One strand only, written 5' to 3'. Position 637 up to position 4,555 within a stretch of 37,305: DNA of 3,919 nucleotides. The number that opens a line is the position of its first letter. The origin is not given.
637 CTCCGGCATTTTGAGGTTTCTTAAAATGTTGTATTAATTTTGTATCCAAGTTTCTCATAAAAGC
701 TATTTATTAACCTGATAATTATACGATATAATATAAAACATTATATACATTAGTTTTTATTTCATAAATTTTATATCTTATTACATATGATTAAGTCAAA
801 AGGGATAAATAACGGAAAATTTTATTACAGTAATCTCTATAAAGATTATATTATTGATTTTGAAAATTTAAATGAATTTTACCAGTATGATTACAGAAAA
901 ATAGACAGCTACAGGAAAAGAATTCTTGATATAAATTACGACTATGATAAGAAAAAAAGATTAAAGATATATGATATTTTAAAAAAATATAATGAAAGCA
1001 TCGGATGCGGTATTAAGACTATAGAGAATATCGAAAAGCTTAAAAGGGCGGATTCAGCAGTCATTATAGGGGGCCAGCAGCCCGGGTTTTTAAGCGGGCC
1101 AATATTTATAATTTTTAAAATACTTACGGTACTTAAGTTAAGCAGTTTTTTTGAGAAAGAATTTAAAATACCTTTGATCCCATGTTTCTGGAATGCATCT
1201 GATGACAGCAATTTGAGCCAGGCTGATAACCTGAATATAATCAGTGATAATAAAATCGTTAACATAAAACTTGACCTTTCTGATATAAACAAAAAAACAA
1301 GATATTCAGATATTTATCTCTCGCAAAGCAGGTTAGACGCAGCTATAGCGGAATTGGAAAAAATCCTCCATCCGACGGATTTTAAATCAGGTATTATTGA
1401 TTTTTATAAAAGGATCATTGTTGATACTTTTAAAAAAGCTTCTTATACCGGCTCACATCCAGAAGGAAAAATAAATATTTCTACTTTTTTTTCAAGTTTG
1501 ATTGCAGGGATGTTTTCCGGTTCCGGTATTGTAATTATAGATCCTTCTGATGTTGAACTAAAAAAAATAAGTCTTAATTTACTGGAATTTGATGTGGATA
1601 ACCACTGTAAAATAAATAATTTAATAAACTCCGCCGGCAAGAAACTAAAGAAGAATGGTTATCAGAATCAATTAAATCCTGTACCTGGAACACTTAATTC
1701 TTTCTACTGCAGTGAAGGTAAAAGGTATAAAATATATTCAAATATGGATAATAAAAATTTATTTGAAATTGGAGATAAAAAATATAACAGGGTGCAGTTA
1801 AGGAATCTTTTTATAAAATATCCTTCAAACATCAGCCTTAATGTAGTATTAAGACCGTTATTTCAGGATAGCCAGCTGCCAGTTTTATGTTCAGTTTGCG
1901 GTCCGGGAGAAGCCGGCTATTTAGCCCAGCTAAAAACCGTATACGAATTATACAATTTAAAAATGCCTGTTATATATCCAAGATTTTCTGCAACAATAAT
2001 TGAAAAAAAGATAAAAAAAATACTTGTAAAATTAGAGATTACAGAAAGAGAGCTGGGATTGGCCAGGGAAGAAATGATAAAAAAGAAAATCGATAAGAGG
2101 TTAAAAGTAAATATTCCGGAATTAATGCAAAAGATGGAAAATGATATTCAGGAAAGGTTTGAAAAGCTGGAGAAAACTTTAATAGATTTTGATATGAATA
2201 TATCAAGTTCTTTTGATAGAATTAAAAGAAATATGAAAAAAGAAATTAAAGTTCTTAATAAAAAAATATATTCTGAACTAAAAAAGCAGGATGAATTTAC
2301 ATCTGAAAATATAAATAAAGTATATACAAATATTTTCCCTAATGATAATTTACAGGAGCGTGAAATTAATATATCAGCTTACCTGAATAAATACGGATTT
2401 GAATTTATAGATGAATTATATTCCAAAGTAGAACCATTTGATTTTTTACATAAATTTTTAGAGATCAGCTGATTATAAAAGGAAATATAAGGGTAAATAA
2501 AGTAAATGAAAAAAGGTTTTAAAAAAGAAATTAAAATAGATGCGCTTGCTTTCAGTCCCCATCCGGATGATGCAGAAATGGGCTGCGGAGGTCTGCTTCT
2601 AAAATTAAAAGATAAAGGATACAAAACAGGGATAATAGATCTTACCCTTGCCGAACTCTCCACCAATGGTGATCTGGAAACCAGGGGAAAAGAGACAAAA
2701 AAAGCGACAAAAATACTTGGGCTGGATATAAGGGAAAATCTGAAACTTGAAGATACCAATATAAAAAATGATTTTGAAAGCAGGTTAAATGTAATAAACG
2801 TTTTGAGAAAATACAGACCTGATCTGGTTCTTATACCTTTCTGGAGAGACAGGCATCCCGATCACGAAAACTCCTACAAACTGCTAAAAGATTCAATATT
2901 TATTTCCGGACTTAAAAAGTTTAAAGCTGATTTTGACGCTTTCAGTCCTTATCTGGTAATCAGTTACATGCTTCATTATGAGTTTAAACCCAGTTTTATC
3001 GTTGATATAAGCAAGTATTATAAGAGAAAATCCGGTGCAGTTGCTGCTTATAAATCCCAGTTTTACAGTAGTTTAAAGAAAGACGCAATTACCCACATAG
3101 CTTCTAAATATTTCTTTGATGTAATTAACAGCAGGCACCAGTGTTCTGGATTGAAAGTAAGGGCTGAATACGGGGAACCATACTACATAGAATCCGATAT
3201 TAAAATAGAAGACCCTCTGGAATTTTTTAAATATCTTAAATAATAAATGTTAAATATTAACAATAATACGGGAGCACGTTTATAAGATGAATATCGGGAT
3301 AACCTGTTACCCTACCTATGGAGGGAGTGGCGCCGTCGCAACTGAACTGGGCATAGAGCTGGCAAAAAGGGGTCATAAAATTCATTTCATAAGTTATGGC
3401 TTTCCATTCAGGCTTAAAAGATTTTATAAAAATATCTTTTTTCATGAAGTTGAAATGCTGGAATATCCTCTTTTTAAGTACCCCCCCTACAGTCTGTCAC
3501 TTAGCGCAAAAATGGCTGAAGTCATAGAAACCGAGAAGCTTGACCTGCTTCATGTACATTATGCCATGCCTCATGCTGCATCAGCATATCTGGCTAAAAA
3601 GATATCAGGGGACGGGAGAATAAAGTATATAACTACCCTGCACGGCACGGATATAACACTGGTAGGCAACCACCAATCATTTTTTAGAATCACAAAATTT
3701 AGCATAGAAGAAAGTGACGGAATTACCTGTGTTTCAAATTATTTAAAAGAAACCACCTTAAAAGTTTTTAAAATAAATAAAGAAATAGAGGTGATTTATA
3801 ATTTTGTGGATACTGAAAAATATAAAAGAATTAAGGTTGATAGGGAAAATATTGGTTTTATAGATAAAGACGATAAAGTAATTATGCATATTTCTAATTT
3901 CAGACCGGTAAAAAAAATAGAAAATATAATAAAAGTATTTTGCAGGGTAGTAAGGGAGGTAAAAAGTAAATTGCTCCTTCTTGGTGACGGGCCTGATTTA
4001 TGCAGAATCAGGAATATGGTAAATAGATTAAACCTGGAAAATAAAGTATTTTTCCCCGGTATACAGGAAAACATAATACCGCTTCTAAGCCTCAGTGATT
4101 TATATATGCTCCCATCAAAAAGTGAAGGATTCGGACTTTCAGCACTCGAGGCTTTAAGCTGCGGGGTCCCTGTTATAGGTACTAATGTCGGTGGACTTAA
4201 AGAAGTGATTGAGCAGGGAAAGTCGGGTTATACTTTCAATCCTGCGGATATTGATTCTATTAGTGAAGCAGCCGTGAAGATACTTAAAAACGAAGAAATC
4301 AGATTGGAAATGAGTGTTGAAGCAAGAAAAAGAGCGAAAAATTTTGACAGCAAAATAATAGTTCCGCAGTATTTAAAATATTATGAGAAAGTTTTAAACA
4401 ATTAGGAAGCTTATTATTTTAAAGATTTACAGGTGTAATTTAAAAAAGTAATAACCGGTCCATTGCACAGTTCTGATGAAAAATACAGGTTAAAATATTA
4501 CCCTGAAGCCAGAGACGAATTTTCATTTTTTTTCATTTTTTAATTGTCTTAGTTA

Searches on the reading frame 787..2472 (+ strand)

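Call 42: search_protein_families(library=pfam, proteins=[window:787-2472:+], max_evalue=0.00001)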
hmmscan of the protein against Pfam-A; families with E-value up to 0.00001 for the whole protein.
window:787-2472:+ (561 aa): 2 families
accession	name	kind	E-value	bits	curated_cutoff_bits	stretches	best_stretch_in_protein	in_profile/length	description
PF10079.15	Rossmann-like_BshC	-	2.3e-79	268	27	1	15-399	12-379/380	Bacillithiol biosynthesis BshC, N-terminal Rossmann-like domain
PF24850.1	CC_BshC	-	1e-27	97.4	27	1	402-559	1-158/159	Bacillithiol biosynthesis BshC, C-terminal coiled-coil domain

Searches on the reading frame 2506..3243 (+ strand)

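Call 42: search_protein_families(library=pfam, proteins=[window:2506-3243:+], max_evalue=0.00001)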
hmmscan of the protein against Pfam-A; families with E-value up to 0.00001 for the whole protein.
window:2506-3243:+ (245 aa): 1 family
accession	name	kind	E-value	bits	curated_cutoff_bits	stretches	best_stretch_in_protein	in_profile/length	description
PF02585.22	PIG-L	-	2.6e-22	80.1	28.2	1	14-128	1-126/129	GlcNAc-PI de-N-acetylase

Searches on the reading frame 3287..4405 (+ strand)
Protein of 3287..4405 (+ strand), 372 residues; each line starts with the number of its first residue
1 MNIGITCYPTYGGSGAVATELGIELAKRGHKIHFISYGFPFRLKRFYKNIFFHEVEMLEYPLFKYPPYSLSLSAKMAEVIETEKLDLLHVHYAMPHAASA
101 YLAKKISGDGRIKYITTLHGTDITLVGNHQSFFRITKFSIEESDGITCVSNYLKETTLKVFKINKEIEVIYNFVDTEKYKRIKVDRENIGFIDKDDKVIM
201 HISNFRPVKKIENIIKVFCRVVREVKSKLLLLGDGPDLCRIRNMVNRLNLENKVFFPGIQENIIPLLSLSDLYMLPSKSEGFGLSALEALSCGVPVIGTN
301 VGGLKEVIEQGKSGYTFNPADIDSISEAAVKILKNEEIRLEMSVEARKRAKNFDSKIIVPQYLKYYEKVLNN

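Call 42: search_protein_families(library=pfam, proteins=[window:3287-4405:+], max_evalue=0.00001)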
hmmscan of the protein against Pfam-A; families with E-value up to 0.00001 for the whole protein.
window:3287-4405:+ (372 aa): 6 families
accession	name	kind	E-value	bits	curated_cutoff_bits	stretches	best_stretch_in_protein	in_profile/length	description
PF00534.26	Glycos_transf_1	-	6.6e-38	130.4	26.4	1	191-349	10-172/172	Glycosyl transferases group 1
PF13439.12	Glyco_transf_4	-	1.6e-30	106.8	28.5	1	11-178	1-170/170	Glycosyltransferase Family 4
PF13692.12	Glyco_trans_1_4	-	7.7e-30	104.5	27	1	197-335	2-142/142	Glycosyl transferases group 1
PF13477.12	Glyco_trans_4_2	-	4.5e-12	46.8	23.4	1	24-150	19-139/139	Glycosyl transferase 4-like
PF20706.3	GT4-conflict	-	2e-10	40.7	26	1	262-311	274-323/385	Family 4 Glycosyltransferase in conflict systems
PF13579.12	Glyco_trans_4_4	-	1.7e-09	38.7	29.7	1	12-159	1-144/158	Glycosyl transferase 4-like domain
